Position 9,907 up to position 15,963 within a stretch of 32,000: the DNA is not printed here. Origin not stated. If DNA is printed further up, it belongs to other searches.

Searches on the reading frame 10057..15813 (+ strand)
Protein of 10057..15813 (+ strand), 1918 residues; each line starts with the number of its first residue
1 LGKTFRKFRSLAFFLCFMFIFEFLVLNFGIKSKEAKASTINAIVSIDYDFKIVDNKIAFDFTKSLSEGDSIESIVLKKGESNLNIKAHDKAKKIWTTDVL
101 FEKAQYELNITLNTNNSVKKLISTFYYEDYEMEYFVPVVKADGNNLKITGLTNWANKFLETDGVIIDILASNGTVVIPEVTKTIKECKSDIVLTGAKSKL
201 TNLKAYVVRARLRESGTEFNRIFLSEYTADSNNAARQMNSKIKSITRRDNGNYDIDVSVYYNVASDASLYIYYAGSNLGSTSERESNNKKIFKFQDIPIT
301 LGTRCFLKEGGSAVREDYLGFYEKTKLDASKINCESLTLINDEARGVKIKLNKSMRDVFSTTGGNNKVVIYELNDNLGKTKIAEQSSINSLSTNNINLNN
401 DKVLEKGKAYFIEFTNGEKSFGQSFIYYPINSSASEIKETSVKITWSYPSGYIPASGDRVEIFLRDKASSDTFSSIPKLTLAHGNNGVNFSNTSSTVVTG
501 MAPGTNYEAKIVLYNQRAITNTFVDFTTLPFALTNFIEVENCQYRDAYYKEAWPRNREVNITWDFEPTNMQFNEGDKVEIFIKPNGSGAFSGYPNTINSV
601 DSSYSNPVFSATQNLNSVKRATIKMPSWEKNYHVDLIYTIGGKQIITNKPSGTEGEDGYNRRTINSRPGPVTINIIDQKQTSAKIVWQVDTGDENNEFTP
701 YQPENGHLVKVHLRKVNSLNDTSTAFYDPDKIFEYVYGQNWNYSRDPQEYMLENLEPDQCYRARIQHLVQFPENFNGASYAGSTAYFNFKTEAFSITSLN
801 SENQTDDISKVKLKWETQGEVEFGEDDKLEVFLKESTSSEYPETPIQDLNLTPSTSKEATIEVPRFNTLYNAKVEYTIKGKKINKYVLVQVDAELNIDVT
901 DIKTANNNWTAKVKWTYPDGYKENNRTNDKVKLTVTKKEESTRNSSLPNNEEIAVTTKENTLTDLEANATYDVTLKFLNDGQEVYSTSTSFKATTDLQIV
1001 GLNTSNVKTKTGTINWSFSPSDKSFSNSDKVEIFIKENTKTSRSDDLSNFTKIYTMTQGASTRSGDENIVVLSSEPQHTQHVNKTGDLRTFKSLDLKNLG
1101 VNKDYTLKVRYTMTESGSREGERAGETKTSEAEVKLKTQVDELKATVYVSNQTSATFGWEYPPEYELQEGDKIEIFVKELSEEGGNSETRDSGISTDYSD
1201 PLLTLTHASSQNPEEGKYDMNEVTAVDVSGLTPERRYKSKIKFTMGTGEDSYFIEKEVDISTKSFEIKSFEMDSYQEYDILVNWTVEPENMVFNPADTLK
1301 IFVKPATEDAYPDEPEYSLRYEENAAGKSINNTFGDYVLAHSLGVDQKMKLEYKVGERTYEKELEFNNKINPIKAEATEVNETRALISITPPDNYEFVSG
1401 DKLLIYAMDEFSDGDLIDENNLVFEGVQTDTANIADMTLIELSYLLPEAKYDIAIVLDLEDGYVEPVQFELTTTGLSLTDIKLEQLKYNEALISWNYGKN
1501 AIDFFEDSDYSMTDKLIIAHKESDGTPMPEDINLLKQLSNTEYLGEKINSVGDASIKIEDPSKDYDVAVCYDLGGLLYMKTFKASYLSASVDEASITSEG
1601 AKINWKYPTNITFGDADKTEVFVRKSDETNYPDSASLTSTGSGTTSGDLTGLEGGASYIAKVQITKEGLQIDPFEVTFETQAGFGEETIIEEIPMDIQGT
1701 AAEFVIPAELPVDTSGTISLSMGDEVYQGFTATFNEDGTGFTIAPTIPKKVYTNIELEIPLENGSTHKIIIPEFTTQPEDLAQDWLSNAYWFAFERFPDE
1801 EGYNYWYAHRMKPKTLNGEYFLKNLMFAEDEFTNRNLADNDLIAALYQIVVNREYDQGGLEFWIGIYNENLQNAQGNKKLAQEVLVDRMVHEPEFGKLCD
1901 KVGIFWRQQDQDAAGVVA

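Call 73: search_protein_families(library=pfam, proteins=[window:10057-15813:+], max_evalue=0.001)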
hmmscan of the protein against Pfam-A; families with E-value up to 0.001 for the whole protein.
window:10057-15813:+ (1918 aa): 2 families
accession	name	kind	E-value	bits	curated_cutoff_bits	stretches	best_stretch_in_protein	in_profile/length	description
PF00041.27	fn3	-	3.6e-14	53.2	25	1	431-517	5-72/84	Fibronectin type III domain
PF13946.11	DUF4214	-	5.6e-09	36.4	23.2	1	1828-1868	6-49/72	Domain of unknown function (DUF4214)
